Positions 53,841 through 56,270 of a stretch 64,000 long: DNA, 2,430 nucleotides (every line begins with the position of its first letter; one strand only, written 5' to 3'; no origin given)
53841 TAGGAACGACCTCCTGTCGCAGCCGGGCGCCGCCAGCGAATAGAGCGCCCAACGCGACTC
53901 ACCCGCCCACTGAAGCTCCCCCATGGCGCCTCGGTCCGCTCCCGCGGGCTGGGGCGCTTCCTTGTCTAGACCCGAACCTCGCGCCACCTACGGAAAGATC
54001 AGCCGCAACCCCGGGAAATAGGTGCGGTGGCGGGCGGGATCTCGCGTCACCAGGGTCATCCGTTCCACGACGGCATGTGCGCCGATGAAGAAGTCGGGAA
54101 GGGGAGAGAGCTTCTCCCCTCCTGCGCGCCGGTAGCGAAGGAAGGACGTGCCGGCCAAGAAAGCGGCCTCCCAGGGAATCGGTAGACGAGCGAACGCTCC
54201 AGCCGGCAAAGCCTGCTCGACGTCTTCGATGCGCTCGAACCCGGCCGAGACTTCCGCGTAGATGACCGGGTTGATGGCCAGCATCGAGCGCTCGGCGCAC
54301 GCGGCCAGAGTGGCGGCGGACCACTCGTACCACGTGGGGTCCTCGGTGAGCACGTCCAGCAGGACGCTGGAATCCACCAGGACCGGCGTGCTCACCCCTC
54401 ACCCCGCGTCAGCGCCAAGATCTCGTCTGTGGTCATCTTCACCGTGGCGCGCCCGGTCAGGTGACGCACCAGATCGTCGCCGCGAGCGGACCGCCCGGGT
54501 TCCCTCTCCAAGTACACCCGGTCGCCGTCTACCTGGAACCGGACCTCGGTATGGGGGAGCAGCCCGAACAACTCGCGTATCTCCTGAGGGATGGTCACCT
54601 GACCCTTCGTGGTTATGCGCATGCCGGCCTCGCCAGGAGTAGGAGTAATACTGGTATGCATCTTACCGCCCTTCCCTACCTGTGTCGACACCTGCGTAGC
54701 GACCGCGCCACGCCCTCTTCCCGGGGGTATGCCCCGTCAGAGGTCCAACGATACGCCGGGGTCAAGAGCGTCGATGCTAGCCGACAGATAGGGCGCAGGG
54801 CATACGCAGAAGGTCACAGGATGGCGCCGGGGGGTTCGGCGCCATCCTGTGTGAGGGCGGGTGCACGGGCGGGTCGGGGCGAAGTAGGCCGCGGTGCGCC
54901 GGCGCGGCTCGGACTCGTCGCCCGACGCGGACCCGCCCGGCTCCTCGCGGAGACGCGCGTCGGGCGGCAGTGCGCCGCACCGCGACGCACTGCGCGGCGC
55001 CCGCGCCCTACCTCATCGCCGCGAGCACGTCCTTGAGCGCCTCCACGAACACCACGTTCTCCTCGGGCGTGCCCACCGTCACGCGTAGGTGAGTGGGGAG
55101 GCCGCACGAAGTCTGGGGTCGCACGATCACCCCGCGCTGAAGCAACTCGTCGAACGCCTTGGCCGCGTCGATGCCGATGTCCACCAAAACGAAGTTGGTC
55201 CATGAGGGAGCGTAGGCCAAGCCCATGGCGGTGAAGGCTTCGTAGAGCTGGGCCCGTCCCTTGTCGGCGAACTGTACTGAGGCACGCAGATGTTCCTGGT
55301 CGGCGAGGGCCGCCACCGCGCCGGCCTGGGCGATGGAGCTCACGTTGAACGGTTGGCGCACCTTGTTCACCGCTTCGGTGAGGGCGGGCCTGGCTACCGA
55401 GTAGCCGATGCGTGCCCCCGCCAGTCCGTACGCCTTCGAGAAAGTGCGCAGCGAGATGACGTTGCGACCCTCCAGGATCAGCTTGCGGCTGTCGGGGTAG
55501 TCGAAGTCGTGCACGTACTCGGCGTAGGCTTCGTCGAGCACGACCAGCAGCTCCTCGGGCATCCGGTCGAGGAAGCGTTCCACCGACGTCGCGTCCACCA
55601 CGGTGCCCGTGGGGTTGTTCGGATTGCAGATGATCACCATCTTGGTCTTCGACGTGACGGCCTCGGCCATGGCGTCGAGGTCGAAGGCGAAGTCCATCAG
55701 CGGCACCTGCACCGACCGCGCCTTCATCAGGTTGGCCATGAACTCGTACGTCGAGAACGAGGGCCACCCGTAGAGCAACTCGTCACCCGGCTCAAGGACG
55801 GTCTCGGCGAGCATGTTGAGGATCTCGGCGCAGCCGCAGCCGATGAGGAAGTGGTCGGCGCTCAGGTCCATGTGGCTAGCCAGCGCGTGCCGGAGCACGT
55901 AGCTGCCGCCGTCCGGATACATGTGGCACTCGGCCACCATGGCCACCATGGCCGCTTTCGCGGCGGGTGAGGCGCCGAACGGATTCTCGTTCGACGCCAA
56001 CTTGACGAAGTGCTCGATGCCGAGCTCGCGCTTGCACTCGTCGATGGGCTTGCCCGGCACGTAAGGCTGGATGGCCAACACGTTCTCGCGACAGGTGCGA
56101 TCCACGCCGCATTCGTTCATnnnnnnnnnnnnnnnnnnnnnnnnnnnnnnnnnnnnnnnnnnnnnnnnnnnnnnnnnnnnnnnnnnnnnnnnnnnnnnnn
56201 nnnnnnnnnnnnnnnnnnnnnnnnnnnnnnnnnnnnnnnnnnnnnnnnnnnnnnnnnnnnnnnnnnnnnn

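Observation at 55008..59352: IclR-controlled operon: ADC-family enzyme, non-Pyl MttB-family methyltransferase and HisC-like aminotransferase, with no corrinoid partner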

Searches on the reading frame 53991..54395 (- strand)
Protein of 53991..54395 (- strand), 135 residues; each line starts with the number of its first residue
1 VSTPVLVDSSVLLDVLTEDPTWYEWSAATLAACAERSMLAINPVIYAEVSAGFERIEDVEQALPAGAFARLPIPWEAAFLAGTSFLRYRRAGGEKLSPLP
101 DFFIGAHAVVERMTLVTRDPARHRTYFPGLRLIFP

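Call 8: search_protein_families(library=pfam, proteins=[window:53991-54395:-], max_evalue=0.0001)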
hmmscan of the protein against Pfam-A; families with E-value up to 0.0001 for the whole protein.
window:53991-54395:- (135 aa): 1 family
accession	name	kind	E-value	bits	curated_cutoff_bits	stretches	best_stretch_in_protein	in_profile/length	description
PF01850.27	PIN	-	2e-10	41.8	23.6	1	5-125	1-117/120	PIN domain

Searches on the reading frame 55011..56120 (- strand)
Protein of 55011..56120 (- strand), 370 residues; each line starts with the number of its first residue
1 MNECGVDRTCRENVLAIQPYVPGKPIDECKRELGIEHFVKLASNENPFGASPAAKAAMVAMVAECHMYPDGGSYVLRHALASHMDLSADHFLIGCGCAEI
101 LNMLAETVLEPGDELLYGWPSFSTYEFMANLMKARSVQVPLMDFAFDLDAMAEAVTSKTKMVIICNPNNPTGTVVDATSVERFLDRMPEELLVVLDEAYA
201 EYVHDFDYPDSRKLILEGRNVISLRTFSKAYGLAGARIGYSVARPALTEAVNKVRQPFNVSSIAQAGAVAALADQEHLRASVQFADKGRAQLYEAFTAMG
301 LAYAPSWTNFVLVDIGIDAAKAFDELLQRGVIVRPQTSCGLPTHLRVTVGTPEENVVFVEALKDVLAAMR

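Call 5: search_protein_families(library=pfam, proteins=[window:55011-56120:-], max_evalue=0.01)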
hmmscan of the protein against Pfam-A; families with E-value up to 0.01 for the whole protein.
window:55011-56120:- (370 aa): 3 families
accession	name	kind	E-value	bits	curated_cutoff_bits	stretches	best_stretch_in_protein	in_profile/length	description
PF00155.27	Aminotran_1_2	-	2.4e-62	211.7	19.7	1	37-362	2-361/361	Aminotransferase class I and II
PF01053.26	Cys_Met_Meta_PP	-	2.4e-08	33.4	27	1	83-199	63-176/381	Cys/Met metabolism PLP-dependent enzyme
PF00266.25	Aminotran_5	-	0.00014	21.4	21.5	1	96-198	69-177/371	Aminotransferase class-V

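Call 6: search_protein_families(library=ncbifam, proteins=[window:55011-56120:-], max_evalue=0.01)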
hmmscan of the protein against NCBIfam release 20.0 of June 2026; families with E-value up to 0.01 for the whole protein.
window:55011-56120:- (370 aa): 96 families (the best 25 are shown)
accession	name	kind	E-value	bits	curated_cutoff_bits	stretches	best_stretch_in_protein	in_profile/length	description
NF002878.0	PRK03321.1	subfamily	1.2e-103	346.5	374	1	9-366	4-349/352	histidinol-phosphate transaminase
TIGR01141.1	hisC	equivalog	4.8e-102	341.4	276.55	1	11-364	1-348/349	histidinol-phosphate transaminase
NF003496.0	PRK05166.1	equivalog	6.3e-101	337.8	540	1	7-367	7-371/373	histidinol-phosphate transaminase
NF006014.0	PRK08153.1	equivalog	3.6e-76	256.4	510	1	30-369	27-367/370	pyridoxal phosphate-dependent aminotransferase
NF002877.0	PRK03317.1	equivalog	3.7e-68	230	409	1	38-368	33-369/374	histidinol-phosphate transaminase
NF006580.0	PRK09105.1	subfamily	3.2e-64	217.1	444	1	37-368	47-373/375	pyridoxal phosphate-dependent aminotransferase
TIGR01140.1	L_thr_O3P_dcar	equivalog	1.4e-57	195.3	290.55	1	36-363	17-331/331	threonine-phosphate decarboxylase CobD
NF051461.1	pyoverd_PtaA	equivalog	3.6e-53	180.5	500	1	37-363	35-357/359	pyoverdine biosynthesis transaminase PtaA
NF002726.0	PRK02610.1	equivalog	7.5e-52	176.5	391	1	11-367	6-370/374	histidinol-phosphate transaminase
NF041364.1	GntC_guanitoxin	equivalog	1.6e-45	155.5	415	1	69-363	35-351/356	guanitoxin biosynthesis PLP-dependent (S)-gamma-hydroxy-L-arginine cyclodehydratase GntC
NF006225.0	PRK08354.1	equivalog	1.4e-38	133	288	1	86-365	58-315/318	putative aminotransferase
NF005305.0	PRK06836.1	equivalog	1.5e-36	126.5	376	1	70-356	74-380/396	pyridoxal phosphate-dependent aminotransferase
NF005915.1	PRK07908.1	equivalog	2.3e-33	116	360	1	55-363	31-332/332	Rv2231c family histidinol phosphate aminotransferase CobC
NF041091.1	asp_aminotase_Arch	equivalog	1.4e-32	113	550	1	37-356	28-364/376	aspartate aminotransferase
NF004770.0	PRK06108.1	subfamily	1.2e-31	109.9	422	1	56-300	57-318/396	pyridoxal phosphate-dependent aminotransferase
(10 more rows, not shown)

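Call 53: search_solved_structures(query=window:55011-56120:-, show_alignments=0, max_evalue=1e-30)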
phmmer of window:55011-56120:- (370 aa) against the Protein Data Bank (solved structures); distinct sequences matched with E-value up to 1e-30: 13.
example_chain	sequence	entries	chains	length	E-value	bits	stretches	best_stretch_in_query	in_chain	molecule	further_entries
4r2n_A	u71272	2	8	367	4.5e-74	252.6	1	19-360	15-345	Putative phenylalanine aminotransferase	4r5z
3ffh_A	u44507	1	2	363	3.9e-69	236.4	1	12-363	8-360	Histidinol-phosphate aminotransferase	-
8bj4_A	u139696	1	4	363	2.1e-55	191.2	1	7-360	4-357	histidinol-phosphate aminotransferase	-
8bj1_A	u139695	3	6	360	4.1e-55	190.2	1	10-360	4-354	histidinol-phosphate aminotransferase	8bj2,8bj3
3get_A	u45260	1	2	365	1.1e-53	185.6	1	17-361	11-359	Histidinol-phosphate aminotransferase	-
4wbt_A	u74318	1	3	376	2.2e-49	171.4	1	26-367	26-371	Probable histidinol-phosphate aminotransferase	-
3cq5_A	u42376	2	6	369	5.1e-44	153.8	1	39-366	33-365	Histidinol-phosphate aminotransferase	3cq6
3cq4_A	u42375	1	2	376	5.3e-44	153.7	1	39-366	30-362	Histidinol-phosphate aminotransferase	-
3euc_A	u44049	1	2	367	4.7e-41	144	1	38-362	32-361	Histidinol-phosphate aminotransferase 2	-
9t0w_A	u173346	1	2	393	6e-38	133.8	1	39-362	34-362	Histidinol-phosphate aminotransferase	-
4r8d_A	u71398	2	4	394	6.1e-38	133.8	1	39-362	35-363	Histidinol-phosphate aminotransferase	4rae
3ly1_A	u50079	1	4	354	8.7e-38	133.3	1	38-357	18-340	Putative histidinol-phosphate aminotransferase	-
3hdo_A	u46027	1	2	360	1.9e-36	128.8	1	10-365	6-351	Histidinol-phosphate aminotransferase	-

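Call 76: search_solved_structures(query=window:55011-56120:-, show_alignments=1, max_evalue=1e-70)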
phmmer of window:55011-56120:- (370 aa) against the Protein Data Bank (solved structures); distinct sequences matched with E-value up to 1e-70: 1.
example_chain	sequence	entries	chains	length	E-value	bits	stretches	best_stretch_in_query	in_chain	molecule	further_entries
4r2n_A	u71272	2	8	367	4.5e-74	252.6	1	19-360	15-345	Putative phenylalanine aminotransferase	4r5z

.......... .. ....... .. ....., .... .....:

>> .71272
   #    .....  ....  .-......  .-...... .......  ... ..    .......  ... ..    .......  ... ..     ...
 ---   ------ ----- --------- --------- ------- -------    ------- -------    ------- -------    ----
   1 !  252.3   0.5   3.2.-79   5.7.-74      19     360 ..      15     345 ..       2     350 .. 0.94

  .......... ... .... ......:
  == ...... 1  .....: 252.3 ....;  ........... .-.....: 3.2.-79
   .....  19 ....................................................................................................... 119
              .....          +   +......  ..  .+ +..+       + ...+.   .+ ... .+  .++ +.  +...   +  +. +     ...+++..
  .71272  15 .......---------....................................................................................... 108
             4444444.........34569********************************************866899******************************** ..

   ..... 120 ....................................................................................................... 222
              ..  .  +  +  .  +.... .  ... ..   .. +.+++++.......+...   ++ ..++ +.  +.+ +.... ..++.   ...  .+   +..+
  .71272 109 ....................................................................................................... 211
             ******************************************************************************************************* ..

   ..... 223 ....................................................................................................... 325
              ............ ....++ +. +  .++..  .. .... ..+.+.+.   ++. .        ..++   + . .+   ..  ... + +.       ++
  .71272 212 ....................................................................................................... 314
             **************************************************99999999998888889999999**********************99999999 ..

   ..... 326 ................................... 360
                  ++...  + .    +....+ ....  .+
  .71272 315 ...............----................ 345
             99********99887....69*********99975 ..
